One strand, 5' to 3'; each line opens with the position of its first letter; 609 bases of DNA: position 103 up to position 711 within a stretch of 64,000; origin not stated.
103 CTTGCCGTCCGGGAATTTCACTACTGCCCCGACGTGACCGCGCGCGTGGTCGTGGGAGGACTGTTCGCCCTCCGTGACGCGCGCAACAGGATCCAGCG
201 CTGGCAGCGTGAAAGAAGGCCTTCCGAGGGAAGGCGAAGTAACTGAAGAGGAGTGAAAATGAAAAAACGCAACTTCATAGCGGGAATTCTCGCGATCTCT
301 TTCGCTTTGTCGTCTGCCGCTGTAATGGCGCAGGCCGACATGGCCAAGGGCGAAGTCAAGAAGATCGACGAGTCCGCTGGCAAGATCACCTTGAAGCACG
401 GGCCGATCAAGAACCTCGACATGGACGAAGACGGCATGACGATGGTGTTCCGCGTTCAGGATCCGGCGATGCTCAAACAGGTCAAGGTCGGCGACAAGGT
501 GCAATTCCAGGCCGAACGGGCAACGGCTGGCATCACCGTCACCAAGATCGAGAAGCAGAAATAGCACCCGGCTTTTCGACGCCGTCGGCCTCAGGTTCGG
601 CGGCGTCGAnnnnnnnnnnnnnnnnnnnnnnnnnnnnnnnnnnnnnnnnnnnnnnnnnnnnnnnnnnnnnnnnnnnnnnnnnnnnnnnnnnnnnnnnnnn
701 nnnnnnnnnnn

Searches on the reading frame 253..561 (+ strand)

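Call 32: search_protein_families(library=ncbifam, proteins=[window:253-561:+], max_evalue=0.001)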
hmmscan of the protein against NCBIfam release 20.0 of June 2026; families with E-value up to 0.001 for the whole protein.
window:253-561:+ (103 aa): 2 families
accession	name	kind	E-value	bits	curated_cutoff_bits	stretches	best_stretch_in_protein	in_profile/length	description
NF007348.0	PRK09838.1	subfamily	8e-11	42.1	143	1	21-86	35-98/115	cation efflux system protein CusF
NF040942.2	hypo_ExtJ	equivalog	0.00034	21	52.5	0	7-90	3-63/77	selenite/tellurite reduction operon protein ExtJ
